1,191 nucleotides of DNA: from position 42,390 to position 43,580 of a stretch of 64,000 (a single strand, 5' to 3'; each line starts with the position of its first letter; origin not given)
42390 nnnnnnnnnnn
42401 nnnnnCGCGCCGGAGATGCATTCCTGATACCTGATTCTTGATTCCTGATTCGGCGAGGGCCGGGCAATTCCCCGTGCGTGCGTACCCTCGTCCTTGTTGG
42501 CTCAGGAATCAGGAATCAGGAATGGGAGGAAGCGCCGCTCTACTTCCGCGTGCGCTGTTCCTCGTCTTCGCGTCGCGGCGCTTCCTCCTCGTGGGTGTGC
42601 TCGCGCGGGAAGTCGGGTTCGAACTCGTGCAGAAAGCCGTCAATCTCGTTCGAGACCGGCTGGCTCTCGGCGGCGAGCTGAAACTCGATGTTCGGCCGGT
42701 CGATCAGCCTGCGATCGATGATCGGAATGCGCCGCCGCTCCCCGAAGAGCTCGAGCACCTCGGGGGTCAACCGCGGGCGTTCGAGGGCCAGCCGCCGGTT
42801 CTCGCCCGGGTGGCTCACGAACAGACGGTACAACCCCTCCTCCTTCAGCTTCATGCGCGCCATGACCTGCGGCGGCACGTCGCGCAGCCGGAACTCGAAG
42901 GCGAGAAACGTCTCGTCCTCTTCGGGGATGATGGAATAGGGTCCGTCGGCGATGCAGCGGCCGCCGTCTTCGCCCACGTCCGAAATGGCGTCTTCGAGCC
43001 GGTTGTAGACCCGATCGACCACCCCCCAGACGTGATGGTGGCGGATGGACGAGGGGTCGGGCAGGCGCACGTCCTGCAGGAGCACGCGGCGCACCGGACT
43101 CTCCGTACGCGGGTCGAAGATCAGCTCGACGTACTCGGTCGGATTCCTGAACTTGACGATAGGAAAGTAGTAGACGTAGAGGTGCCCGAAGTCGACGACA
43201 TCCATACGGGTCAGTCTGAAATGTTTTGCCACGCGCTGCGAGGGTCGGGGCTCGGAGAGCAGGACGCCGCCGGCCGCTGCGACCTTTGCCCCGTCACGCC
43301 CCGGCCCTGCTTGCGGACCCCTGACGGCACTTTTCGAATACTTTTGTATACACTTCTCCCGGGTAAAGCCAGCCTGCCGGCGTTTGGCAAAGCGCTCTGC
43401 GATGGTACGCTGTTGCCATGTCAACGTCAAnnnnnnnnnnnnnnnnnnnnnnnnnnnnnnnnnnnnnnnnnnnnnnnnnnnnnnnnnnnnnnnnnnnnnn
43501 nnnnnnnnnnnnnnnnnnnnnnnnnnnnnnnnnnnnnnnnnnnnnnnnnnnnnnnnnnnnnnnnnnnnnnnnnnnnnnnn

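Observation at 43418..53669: Seven-gene alternating array of two lipoprotein families (A1-B1-B2-A2-B3-A3-B4) with recent partial gene conversion: candidate variable cell-surface system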

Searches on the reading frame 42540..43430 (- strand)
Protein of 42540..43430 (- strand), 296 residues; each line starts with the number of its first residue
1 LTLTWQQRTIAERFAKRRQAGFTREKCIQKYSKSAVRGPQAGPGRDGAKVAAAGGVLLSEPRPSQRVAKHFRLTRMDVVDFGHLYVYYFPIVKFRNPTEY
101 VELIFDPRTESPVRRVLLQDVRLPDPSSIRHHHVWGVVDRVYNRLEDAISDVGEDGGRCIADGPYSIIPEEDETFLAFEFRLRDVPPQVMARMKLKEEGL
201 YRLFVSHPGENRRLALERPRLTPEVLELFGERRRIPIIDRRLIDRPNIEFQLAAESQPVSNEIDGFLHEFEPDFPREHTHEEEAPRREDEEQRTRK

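Call 45: search_protein_families(library=pfam, proteins=[window:42540-43430:-], max_evalue=0.001)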
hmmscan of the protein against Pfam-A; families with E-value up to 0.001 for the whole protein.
window:42540-43430:- (296 aa): 0 families

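Call 81: search_protein_families(library=padloc, proteins=[window:42540-43430:-], max_evalue=0.01)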
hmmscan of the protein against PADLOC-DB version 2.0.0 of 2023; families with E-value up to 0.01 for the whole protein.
window:42540-43430:- (296 aa): 0 families

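Call 82: search_protein_families(library=ncbifam, proteins=[window:42540-43430:-], max_evalue=0.01)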
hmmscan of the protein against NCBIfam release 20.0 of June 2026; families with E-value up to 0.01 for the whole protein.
window:42540-43430:- (296 aa): 0 families
